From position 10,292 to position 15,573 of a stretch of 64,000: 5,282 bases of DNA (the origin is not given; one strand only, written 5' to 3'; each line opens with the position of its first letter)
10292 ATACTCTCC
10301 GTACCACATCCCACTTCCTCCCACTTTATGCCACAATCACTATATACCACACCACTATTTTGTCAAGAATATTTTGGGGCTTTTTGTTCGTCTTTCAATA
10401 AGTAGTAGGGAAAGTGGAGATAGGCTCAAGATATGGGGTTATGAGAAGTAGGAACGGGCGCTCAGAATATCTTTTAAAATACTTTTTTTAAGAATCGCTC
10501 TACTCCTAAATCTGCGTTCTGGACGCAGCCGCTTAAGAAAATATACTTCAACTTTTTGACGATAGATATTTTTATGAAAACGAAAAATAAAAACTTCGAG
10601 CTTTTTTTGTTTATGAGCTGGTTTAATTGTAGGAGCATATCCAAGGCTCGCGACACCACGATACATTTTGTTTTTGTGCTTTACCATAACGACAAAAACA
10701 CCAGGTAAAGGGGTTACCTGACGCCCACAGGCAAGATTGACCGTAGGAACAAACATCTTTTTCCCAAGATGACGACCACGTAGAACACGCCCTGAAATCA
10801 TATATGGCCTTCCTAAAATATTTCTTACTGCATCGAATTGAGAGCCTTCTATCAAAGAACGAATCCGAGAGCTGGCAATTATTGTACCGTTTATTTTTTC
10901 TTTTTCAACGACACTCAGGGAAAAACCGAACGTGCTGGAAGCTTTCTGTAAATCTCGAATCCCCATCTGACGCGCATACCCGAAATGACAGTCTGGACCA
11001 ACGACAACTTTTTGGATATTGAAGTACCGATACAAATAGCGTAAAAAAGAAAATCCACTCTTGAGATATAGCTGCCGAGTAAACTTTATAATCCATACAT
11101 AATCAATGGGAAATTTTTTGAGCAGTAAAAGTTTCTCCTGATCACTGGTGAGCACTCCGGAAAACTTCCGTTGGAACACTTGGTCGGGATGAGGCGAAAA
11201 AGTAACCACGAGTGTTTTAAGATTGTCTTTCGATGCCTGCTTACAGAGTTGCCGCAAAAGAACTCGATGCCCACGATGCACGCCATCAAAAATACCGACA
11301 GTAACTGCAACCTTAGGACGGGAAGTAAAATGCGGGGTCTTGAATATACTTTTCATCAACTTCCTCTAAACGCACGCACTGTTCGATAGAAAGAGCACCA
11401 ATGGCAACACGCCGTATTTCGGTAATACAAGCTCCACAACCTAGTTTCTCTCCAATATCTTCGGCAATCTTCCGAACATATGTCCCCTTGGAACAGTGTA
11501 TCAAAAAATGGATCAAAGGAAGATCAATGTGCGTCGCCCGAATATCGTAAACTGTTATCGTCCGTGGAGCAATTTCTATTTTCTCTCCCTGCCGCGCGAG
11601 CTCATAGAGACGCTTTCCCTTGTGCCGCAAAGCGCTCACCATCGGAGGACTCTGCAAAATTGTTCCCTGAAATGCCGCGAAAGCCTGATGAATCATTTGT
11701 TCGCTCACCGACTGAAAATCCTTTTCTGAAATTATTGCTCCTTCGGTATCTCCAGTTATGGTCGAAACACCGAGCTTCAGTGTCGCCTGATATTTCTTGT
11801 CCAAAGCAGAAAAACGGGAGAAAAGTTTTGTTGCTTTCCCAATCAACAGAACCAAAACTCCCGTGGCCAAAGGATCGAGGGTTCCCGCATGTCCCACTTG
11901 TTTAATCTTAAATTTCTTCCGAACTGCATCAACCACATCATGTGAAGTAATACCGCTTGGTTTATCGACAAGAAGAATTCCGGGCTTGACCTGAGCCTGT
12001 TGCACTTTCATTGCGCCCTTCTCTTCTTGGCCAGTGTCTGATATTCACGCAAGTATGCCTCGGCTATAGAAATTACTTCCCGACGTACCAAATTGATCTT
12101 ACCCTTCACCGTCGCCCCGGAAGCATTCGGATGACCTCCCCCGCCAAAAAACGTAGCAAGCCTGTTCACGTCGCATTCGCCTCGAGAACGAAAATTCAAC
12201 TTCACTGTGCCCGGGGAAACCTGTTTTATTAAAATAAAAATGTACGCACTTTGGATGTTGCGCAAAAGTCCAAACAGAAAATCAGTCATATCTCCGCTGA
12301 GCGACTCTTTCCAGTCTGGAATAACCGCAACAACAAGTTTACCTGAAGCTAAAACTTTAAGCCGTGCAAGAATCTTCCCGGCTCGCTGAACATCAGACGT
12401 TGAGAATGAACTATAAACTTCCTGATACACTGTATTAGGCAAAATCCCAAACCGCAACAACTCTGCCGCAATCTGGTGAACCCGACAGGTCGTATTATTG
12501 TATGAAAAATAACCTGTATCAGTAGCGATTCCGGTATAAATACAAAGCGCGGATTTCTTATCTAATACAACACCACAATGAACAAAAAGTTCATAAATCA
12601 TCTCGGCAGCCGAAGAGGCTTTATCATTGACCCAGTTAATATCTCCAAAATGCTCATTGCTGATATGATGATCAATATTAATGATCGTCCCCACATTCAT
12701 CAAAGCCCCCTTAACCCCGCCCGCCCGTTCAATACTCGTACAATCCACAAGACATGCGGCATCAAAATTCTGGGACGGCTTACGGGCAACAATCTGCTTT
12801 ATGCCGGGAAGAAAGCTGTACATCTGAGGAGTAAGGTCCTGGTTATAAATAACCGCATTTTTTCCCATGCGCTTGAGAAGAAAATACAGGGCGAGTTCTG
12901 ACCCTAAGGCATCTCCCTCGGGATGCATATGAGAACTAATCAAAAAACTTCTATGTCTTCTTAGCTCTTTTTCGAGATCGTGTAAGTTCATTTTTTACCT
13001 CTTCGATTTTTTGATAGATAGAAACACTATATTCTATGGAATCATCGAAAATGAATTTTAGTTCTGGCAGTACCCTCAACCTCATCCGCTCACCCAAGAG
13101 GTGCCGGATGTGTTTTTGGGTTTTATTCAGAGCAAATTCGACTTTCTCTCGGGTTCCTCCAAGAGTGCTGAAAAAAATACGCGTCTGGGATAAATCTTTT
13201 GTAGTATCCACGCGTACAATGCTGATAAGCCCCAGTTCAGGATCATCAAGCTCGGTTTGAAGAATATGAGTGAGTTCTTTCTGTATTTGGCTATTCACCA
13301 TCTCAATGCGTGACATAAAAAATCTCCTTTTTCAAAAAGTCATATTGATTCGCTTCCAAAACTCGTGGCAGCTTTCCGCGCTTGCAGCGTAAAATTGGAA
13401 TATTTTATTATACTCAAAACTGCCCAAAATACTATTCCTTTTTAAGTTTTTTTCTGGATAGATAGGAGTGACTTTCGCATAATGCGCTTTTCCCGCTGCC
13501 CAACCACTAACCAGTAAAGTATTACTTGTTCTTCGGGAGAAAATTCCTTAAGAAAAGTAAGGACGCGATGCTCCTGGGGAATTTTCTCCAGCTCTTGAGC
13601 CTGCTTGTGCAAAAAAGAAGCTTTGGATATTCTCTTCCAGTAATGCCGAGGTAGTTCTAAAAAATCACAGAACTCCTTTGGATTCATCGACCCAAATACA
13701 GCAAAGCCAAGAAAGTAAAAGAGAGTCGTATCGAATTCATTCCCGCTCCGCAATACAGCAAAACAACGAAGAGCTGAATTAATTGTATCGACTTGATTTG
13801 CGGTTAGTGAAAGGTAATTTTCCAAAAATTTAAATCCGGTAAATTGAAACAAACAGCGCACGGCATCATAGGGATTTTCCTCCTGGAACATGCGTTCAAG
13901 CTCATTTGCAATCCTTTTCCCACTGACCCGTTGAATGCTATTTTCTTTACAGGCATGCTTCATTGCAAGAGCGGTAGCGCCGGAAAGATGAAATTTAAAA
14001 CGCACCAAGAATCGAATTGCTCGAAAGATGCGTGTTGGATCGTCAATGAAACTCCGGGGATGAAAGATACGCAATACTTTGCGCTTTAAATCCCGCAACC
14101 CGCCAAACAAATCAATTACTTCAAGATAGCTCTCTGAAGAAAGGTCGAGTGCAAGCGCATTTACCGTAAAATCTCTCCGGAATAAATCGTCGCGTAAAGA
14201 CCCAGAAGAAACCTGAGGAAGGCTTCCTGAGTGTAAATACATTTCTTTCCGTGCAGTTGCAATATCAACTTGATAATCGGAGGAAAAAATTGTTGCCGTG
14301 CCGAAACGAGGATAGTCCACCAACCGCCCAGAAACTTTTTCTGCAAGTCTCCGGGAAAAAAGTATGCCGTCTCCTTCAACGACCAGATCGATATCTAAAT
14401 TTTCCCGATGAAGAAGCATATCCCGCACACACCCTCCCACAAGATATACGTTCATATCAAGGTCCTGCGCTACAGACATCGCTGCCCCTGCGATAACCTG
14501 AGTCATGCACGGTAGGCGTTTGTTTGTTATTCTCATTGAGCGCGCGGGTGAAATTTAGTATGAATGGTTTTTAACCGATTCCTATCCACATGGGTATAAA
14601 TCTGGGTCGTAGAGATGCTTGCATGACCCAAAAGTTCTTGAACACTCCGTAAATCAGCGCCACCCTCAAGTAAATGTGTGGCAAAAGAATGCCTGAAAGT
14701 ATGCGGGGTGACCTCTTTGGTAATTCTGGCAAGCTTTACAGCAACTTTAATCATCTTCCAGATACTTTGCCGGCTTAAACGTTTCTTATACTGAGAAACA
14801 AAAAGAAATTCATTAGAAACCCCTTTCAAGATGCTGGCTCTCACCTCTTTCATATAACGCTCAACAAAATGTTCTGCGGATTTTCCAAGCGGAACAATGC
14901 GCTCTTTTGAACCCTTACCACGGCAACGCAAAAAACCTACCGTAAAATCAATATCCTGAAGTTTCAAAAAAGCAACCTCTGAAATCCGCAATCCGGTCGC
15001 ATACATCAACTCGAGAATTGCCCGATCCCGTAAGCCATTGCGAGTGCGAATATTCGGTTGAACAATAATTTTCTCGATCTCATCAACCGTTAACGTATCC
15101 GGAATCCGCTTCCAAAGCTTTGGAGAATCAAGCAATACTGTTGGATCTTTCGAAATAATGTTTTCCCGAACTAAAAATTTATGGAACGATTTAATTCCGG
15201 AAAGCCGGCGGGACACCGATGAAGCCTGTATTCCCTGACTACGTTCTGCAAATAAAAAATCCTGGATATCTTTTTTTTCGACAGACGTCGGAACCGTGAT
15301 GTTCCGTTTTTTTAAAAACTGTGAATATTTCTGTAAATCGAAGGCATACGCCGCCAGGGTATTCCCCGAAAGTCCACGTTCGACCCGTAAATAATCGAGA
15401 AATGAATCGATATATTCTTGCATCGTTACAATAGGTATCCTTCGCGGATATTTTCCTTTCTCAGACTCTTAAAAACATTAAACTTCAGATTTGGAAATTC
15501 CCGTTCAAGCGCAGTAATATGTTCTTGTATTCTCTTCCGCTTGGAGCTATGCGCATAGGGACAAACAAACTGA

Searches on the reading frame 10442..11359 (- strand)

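Call 34: search_protein_families(library=pfam, proteins=[window:10442-11359:-], max_evalue=0.00001)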
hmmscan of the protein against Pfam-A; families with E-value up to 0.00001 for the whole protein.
window:10442-11359:- (306 aa): 2 families
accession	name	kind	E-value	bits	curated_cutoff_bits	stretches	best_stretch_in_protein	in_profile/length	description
PF06574.18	FAD_syn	-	8.2e-38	130.1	27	1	14-165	5-158/158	FAD synthetase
PF01687.23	Flavokinase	-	1.1e-33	116.5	19.6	1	182-305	1-124/124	Riboflavin kinase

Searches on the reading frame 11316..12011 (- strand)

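Call 72: search_protein_families(library=pfam, proteins=[window:11316-12011:-], max_evalue=0.00001)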
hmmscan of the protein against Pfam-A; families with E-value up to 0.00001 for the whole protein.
window:11316-12011:- (232 aa): 2 families
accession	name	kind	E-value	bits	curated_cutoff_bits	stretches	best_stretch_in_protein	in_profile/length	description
PF01509.24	TruB_N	-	1.2e-55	188.4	27.3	1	31-179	1-149/149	TruB family pseudouridylate synthase (N terminal domain)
PF16198.10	TruB_C_2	-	1.4e-11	44.7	29.3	1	180-222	1-43/66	tRNA pseudouridylate synthase B C-terminal domain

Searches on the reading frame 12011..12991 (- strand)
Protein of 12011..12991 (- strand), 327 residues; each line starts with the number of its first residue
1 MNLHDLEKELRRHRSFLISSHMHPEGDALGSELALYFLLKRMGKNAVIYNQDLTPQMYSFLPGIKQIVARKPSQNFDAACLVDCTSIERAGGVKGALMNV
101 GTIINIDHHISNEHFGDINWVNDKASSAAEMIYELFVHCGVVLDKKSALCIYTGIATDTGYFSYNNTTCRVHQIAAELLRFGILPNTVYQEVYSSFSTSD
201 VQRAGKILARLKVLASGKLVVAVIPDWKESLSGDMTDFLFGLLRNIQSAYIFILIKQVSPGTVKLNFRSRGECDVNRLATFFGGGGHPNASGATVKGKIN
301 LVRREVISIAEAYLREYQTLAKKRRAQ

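Call 72: search_protein_families(library=pfam, proteins=[window:12011-12991:-], max_evalue=0.00001)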
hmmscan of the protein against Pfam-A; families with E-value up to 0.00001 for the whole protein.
window:12011-12991:- (327 aa): 2 families
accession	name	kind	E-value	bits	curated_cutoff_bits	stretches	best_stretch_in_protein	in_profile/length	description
PF01368.27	DHH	-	7.3e-15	55.8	28.1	1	16-155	2-125/125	DHH family, N-terminal domain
PF02272.25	DHHA1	-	1.3e-09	38.9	25.9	1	218-302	3-92/102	DHHA1 domain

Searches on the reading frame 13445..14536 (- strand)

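Call 72: search_protein_families(library=pfam, proteins=[window:13445-14536:-], max_evalue=0.00001)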
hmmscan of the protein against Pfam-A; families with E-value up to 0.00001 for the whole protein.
window:13445-14536:- (364 aa): 2 families
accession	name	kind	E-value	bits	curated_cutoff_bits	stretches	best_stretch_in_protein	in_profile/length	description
PF01743.26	PolyA_pol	-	8.6e-30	104.1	23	1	30-156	1-126/126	Poly A polymerase head domain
PF12627.12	PolyA_pol_RNAbd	-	5.2e-07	29.8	22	1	182-235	2-53/64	Probable RNA and SrmB- binding site of polymerase A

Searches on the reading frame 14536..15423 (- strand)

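Call 34: search_protein_families(library=pfam, proteins=[window:14536-15423:-], max_evalue=0.00001)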
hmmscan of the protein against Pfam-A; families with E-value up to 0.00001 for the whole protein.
window:14536-15423:- (296 aa): 3 families
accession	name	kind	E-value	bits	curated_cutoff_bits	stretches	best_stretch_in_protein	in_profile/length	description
PF00589.27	Phage_integrase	-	2.3e-53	180.9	27.1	1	110-282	2-171/172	Phage integrase family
PF02899.23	Phage_int_SAM_1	-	5.3e-20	71.9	22.3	1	5-88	1-83/83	Phage integrase, N-terminal SAM-like domain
PF13495.12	Phage_int_SAM_4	-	6.4e-07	30.1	27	1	5-87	2-81/85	Phage integrase, N-terminal SAM-like domain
